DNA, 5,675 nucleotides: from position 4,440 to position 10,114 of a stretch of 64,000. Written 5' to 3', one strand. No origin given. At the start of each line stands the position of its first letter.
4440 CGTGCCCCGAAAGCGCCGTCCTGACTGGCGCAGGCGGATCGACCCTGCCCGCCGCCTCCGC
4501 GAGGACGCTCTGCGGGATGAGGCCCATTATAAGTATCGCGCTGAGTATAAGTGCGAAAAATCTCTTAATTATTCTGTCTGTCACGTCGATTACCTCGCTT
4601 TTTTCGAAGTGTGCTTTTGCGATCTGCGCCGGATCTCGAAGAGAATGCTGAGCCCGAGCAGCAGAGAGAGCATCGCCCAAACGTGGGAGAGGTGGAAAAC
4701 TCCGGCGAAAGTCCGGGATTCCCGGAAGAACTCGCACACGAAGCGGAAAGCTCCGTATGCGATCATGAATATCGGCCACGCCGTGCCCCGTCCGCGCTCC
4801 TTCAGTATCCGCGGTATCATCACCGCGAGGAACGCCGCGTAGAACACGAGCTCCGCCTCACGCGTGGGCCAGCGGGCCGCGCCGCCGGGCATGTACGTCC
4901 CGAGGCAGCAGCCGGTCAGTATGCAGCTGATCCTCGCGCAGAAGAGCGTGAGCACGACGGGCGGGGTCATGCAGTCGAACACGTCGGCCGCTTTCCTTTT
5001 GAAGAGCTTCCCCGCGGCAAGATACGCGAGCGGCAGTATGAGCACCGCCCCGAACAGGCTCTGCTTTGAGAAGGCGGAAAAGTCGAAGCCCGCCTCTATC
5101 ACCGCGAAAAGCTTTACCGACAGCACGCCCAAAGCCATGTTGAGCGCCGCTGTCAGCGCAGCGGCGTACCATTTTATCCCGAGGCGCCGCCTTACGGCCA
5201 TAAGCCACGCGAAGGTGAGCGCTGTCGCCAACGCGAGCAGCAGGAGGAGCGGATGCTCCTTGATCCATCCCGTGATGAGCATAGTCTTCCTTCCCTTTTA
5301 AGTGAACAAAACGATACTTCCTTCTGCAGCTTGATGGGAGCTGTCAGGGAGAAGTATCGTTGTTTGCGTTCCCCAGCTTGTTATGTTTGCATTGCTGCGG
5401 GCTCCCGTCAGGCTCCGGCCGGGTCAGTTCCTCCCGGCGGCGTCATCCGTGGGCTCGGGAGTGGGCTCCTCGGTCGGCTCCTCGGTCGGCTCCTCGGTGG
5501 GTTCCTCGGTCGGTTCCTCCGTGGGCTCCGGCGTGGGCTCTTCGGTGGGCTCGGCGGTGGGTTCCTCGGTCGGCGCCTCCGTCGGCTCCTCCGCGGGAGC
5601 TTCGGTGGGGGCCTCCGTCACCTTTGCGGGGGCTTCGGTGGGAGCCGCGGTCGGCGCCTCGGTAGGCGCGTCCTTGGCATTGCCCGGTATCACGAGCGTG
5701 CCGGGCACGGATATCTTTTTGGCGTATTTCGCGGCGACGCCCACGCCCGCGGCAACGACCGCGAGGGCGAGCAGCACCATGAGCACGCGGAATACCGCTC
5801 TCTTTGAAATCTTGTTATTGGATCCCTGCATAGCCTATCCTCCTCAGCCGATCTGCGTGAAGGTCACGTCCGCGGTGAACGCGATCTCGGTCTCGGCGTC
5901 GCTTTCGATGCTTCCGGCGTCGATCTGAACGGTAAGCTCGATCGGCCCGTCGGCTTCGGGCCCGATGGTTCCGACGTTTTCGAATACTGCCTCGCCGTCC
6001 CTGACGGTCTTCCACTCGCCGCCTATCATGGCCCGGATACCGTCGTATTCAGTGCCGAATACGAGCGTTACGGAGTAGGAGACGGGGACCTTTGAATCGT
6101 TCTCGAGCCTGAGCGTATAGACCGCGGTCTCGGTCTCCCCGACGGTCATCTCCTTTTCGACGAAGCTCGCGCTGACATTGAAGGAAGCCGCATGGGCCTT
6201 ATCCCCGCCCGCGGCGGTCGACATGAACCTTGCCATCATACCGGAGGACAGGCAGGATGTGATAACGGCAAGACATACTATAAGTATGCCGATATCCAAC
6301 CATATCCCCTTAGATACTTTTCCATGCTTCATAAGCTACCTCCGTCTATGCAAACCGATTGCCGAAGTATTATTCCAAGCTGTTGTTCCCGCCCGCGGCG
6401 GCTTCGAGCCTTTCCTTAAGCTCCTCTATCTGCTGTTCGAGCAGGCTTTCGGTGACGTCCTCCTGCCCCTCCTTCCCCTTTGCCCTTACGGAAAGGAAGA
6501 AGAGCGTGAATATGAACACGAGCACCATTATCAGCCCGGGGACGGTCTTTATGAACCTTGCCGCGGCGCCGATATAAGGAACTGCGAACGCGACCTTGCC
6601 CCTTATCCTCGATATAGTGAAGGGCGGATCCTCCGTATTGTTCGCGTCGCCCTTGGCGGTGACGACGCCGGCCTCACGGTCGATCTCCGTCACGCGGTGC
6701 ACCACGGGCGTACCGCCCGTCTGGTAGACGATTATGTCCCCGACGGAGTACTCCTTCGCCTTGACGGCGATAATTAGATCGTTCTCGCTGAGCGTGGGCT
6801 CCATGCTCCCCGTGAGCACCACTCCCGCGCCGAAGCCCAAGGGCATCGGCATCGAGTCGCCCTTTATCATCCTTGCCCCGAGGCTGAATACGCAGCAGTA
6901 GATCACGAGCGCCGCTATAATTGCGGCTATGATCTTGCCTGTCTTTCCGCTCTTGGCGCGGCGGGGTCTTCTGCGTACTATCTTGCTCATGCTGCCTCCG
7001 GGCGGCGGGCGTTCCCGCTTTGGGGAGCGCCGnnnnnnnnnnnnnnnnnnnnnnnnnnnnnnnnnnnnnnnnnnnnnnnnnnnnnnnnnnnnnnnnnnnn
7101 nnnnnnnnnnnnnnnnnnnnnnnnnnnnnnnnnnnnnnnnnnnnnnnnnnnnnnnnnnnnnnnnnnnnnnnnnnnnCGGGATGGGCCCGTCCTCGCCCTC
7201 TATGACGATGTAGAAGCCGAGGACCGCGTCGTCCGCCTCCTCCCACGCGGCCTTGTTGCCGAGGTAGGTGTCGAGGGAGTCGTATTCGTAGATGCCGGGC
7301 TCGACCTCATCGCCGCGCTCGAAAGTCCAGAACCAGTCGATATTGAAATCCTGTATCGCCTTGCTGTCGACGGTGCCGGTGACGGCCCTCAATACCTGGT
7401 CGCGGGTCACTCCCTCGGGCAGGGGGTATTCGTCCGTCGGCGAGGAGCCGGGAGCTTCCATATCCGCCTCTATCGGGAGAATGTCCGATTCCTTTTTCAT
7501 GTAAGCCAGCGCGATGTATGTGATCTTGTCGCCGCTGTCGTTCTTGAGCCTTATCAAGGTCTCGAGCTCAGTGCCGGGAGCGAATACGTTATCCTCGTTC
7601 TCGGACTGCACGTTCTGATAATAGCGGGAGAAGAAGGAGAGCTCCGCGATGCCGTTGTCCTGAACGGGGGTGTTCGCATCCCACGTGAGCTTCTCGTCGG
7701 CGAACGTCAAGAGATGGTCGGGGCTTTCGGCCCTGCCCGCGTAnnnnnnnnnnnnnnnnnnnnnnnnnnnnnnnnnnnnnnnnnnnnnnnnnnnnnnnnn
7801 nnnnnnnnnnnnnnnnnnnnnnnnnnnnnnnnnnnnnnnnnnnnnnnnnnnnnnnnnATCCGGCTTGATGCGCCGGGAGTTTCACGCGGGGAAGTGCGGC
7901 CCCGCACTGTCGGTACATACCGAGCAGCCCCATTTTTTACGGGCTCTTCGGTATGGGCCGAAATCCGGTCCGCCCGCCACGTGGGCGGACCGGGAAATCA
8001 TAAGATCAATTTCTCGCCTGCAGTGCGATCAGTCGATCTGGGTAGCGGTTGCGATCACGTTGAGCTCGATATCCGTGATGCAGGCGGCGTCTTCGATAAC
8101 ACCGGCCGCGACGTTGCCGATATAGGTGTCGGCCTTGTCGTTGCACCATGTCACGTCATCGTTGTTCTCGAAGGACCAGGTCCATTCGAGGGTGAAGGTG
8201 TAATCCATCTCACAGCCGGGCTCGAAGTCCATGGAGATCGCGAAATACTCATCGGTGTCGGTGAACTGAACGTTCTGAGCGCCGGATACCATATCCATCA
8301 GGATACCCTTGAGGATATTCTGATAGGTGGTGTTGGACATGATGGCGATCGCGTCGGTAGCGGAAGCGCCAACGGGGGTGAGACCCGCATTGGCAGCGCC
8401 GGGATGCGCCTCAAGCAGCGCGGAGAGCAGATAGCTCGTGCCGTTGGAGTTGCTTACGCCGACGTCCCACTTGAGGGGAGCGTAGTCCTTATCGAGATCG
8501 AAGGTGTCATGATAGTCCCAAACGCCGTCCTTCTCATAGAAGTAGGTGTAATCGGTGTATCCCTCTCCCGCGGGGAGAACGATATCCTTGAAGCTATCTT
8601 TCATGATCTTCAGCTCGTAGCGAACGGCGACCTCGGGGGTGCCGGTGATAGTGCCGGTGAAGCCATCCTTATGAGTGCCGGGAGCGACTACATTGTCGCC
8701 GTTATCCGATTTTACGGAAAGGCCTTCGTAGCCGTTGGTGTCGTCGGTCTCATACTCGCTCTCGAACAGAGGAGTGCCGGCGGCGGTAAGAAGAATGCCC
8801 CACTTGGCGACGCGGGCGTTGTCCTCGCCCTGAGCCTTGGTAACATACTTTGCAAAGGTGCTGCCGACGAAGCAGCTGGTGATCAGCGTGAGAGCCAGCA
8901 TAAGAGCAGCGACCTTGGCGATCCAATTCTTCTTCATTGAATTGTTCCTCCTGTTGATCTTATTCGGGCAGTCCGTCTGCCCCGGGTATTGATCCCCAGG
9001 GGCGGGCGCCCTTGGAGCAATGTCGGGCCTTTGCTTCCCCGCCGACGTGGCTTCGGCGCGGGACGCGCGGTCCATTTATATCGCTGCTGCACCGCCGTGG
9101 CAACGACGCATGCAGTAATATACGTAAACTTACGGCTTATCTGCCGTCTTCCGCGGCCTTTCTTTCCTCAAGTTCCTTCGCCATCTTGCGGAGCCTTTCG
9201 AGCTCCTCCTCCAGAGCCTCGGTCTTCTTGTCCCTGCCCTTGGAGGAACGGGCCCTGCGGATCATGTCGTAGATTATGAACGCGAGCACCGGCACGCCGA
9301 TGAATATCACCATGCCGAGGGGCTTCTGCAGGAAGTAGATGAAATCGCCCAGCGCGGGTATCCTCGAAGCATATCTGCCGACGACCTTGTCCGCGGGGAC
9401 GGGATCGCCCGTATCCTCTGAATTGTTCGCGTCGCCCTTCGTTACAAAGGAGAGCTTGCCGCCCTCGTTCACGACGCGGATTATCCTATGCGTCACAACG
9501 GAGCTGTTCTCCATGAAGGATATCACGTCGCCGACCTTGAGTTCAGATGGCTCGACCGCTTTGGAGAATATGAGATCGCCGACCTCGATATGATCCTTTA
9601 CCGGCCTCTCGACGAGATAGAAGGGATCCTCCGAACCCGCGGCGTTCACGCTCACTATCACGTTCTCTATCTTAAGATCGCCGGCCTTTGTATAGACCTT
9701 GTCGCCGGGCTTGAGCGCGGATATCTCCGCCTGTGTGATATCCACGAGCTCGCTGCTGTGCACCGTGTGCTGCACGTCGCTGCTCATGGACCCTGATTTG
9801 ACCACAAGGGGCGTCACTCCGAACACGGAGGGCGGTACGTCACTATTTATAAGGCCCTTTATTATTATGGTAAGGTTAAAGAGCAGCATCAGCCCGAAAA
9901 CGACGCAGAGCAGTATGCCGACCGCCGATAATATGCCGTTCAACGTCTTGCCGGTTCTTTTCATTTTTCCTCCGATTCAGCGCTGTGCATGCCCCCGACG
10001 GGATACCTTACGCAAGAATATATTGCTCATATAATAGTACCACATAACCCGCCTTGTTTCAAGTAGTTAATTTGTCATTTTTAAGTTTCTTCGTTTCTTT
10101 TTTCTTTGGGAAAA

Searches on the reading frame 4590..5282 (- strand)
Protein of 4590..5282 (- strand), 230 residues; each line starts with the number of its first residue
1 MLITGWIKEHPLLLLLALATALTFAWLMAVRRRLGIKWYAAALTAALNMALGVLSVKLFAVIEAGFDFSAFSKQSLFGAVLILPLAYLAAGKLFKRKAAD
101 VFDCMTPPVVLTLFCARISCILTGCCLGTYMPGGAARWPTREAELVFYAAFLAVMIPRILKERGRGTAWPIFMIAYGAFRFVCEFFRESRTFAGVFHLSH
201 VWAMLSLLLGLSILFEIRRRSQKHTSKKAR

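Call 3: search_protein_families(library=pfam, proteins=[window:4590-5282:-], max_evalue=0.1)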
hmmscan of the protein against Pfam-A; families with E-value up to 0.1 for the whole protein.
window:4590-5282:- (230 aa): 2 families
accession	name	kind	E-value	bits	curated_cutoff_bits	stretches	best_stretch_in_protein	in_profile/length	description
PF01790.23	LGT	-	9.5e-14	51.7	24.9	1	15-214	19-238/240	Prolipoprotein diacylglyceryl transferase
PF21314.2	TM_ErbB1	-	0.05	13.8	27.1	1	206-224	12-30/36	Epidermal growth factor receptor transmembrane-juxtamembrane segment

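Call 4: search_protein_families(library=ncbifam, proteins=[window:4590-5282:-], max_evalue=0.1)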
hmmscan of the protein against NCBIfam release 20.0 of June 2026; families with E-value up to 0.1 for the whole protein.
window:4590-5282:- (230 aa): 2 families
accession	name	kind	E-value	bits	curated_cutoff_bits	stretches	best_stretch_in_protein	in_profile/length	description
NF000778.0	PRK00052.3-4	equivalog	4.6e-09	36.3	334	1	77-221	89-247/252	prolipoprotein diacylglyceryl transferase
TIGR00544.1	lgt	equivalog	1.3e-06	28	118.9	1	132-217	178-266/280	prolipoprotein diacylglyceryl transferase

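Call 73: find_encoding_contigs(protein=window:4590-5282:-, flank=10000, max_places=2)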
Protein window:4590-5282:- (230 aa): 5 contigs read that carry it; 2 places shown.
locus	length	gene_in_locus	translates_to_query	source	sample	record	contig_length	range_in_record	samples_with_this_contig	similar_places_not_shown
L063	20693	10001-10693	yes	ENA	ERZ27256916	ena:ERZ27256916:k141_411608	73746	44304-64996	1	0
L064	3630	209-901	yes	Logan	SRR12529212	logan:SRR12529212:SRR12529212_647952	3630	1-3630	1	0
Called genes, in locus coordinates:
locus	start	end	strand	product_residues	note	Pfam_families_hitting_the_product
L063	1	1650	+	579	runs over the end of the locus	PF00664:ABC_membrane, PF00005:ABC_tran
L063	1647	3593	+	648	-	PF00664:ABC_membrane, PF00005:ABC_tran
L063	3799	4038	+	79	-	-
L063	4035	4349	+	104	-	-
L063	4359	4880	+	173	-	-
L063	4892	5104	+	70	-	-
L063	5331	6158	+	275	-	-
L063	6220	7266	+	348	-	-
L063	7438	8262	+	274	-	-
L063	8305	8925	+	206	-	-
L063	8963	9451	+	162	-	-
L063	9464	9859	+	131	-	-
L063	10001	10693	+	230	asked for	PF01790:LGT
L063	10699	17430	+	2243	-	PF09479:Flg_new, PF00404:Dockerin_1 (weak)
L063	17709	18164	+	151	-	PF00011:HSP20, PF17886:ArsA_HSP20 (weak)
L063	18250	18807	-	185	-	-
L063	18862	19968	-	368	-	PF00365:PFK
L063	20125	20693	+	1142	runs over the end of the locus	-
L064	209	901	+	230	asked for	PF01790:LGT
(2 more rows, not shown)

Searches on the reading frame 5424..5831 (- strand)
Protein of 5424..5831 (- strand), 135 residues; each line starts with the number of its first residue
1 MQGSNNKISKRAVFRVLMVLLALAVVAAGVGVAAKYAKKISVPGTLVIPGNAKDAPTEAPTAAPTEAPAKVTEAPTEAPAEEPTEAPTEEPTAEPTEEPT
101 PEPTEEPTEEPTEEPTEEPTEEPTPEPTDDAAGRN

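Call 3: search_protein_families(library=pfam, proteins=[window:5424-5831:-], max_evalue=0.1)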
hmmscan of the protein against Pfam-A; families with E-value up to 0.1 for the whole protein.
window:5424-5831:- (135 aa): 1 family
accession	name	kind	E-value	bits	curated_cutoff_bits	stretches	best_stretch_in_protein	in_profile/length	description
PF04886.17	PT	-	1.2e-14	53.9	26.2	2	98-129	1-32/36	PT disordered repeat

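Call 4: search_protein_families(library=ncbifam, proteins=[window:5424-5831:-], max_evalue=0.1)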
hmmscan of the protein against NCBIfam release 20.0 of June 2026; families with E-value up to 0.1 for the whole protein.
window:5424-5831:- (135 aa): 6 families
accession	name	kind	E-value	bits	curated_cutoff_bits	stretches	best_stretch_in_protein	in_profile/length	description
NF041620.1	MXAN_5187_fam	hypoth_equivalog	3.7e-05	23.7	200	1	12-131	304-426/601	MXAN_5187 family protein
TIGR04526.1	predic_Ig_block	subfamily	0.0011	17.9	150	1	62-125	60-118/693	putative immunoglobulin-blocking virulence protein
NF040486.1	SrfA_fam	subfamily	0.0059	16.1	150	1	11-115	218-306/438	SrfA family protein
NF041335.1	surf_glcprot_Halo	equivalog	0.0068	14.5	1100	1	88-125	803-840/862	ArtA-dependent S-layer glycoprotein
TIGR02442.1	Cob-chelat-sub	hypoth_equivalog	0.038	12.4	779.45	1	24-121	282-379/641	putative cobaltochelatase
NF033761.1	gliding_GltJ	equivalog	0.079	12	450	1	19-127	379-477/671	adventurous gliding motility protein GltJ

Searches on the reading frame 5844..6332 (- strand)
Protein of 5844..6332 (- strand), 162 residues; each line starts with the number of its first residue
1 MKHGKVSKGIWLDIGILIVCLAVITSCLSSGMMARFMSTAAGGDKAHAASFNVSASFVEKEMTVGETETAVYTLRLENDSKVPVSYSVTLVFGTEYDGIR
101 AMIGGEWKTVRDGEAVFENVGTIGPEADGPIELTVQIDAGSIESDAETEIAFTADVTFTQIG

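Call 3: search_protein_families(library=pfam, proteins=[window:5844-6332:-], max_evalue=0.1)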
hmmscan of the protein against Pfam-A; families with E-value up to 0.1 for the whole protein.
window:5844-6332:- (162 aa): 3 families
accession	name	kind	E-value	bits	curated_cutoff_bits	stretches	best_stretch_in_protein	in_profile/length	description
PF23607.1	WZC_N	-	0.029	15.2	27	0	37-81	29-73/110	Tyrosine-protein kinase Wzc, N-terminal domain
PF11614.14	FixG_C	-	0.03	14.9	25.6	1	71-154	34-101/119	IG-like fold at C-terminal of FixG, putative oxidoreductase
PF24291.1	Ig_CFAP65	-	0.075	13.3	27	0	49-90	7-48/121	Cilia- and flagella-associated protein 65-like, Ig-like domain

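Call 4: search_protein_families(library=ncbifam, proteins=[window:5844-6332:-], max_evalue=0.1)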
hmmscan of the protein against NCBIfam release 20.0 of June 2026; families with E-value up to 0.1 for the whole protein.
window:5844-6332:- (162 aa): 0 families

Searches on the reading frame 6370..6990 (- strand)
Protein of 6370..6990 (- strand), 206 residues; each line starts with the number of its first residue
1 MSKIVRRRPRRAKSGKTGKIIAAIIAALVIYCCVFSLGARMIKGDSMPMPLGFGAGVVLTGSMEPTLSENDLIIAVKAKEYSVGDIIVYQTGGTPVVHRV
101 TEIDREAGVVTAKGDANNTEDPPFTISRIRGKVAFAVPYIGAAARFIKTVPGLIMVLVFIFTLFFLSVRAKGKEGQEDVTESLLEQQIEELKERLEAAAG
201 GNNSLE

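Call 3: search_protein_families(library=pfam, proteins=[window:6370-6990:-], max_evalue=0.1)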
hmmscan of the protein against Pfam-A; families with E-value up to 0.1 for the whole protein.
window:6370-6990:- (206 aa): 2 families
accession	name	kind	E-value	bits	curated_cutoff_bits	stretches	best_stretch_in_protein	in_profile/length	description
PF00717.28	Peptidase_S24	-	7.7e-05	22.8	23.3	1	61-105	43-86/116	Peptidase S24-like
PF10502.14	Peptidase_S26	-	0.00012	22.5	22.9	1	57-91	27-65/168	Signal peptidase, peptidase S26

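Call 4: search_protein_families(library=ncbifam, proteins=[window:6370-6990:-], max_evalue=0.1)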
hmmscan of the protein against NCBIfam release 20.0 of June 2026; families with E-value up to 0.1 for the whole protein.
window:6370-6990:- (206 aa): 4 families
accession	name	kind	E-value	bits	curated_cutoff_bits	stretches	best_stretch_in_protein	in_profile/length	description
TIGR02228.1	sigpep_I_arch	equivalog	3.3e-23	82.3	51.85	1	16-167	2-152/158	signal peptidase I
NF046067.1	SigPepSipWBacil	equivalog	5.3e-16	58.8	190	1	18-163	5-157/189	signal peptidase I SipW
TIGR02227.1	sigpep_I_bact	equivalog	5.3e-06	26.4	47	1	57-100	24-74/162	signal peptidase I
TIGR02754.1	sod_Ni_protease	equivalog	0.099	13.1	63.25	0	61-119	6-69/90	nickel-type superoxide dismutase maturation protease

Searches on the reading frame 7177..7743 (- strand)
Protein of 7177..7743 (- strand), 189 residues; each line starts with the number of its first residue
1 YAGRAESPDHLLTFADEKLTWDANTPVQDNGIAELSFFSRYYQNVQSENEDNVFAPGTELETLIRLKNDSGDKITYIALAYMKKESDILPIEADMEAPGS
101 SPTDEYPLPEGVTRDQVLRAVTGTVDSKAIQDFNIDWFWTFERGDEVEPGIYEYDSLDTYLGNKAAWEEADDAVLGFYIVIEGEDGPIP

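Call 49: predict_structure(alignment_id=A3)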
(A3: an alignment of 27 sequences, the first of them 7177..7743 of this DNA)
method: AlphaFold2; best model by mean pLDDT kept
length: 189 residues; sequences in the alignment: 27
mean_pLDDT: 82.6   pTM: 0.78
mean pLDDT of the five models: 82.6, 77.8, 77.1, 76.1, 73.8
residues with pLDDT >= 90: 82; 70-90: 68; 50-70: 36; < 50: 3
segments of 3 or more residues with pLDDT < 50: 1-3
pLDDT, mean of each block of 10 residues (from residue 1): 67 92 84 71 58 69 94 96 85 93 93 93 97 89 68 70 78 89 86
secondary structure, 60 per line:
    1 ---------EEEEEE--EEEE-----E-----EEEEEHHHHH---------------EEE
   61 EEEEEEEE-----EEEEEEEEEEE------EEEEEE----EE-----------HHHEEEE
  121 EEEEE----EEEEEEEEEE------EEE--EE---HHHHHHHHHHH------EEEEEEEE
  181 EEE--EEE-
elements in order: E10-15 E18-21 E33-37 H38-42 E58-68 E74-84 E91-96 E117-125 E130-139 E146-148 H156-166 E173-183 E186-188

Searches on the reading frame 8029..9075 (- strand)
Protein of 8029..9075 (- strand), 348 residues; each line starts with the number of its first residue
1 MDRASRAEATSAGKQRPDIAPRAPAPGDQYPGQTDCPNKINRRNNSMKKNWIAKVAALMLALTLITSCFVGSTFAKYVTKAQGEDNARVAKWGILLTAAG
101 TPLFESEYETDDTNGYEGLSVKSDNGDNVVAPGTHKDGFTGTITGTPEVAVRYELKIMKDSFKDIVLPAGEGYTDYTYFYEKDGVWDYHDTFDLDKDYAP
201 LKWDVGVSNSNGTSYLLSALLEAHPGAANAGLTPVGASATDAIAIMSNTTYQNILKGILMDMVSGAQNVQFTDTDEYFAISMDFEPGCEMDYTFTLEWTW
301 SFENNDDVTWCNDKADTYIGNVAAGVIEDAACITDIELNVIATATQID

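Call 3: search_protein_families(library=pfam, proteins=[window:8029-9075:-], max_evalue=0.1)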
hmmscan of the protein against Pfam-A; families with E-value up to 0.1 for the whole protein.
window:8029-9075:- (348 aa): 1 family
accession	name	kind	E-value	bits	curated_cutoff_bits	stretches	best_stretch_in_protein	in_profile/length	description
PF13786.12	DUF4179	-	0.025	15.4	30.1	1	48-79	2-35/94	Domain of unknown function (DUF4179)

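Call 4: search_protein_families(library=ncbifam, proteins=[window:8029-9075:-], max_evalue=0.1)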
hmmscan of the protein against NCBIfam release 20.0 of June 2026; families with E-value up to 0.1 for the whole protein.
window:8029-9075:- (348 aa): 0 families

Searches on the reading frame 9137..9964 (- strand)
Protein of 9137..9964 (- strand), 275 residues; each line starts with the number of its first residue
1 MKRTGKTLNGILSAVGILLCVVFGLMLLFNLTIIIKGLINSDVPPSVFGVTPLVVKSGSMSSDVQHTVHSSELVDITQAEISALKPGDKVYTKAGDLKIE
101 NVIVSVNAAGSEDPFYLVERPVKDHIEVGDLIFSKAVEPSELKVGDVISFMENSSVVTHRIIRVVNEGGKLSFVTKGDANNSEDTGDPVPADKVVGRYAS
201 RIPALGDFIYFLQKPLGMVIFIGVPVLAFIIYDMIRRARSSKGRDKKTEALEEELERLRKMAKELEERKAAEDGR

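Call 3: search_protein_families(library=pfam, proteins=[window:9137-9964:-], max_evalue=0.1)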
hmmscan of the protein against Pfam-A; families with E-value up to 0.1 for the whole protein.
window:9137-9964:- (275 aa): 6 families
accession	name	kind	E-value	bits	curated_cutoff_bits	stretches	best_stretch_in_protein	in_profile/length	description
PF16886.11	ATP-synt_ab_Xtn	-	0.012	15.7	25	0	140-179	20-60/88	ATPsynthase alpha/beta subunit barrel-sandwich domain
PF00595.29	PDZ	-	0.038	14.8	23.2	0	76-107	24-53/81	PDZ domain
PF14662.11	KASH_CCD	-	0.045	14.2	43.3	1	235-270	49-84/191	Coiled-coil region of CCDC155 or KASH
PF24343.1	OB_DEPS-1_1st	-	0.052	14.6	27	0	140-164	57-78/84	P-granule-associated protein DEPS-1, first OB-fold domain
PF16955.11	OFeT_1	-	0.064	13.4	26.9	1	204-255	53-101/207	Ferrous iron uptake permease, iron-lead transporter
PF09953.15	DUF2187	-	0.1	13.1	24.7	0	143-164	4-25/60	Uncharacterized protein conserved in bacteria (DUF2187)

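Call 4: search_protein_families(library=ncbifam, proteins=[window:9137-9964:-], max_evalue=0.1)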
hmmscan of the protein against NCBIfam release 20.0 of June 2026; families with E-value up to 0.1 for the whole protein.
window:9137-9964:- (275 aa): 5 families
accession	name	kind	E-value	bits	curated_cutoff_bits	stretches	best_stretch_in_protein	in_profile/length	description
NF046067.1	SigPepSipWBacil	equivalog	3.4e-26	92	190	1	126-254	52-182/189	signal peptidase I SipW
TIGR02228.1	sigpep_I_arch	equivalog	1.4e-24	86.7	51.85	1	125-235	44-156/158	signal peptidase I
NF010524.0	PRK13922.14-4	equivalog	0.0052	16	332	1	91-154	193-244/270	rod shape-determining protein MreC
NF053819.1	EF0750_LPXTG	subfamily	0.046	14.2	47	0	165-229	32-100/105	EF2685/EF0750 family sortase-dependent surface protein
TIGR02976.1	phageshock_pspB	equivalog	0.064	13.5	51.7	0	218-268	2-57/75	envelope stress response membrane protein PspB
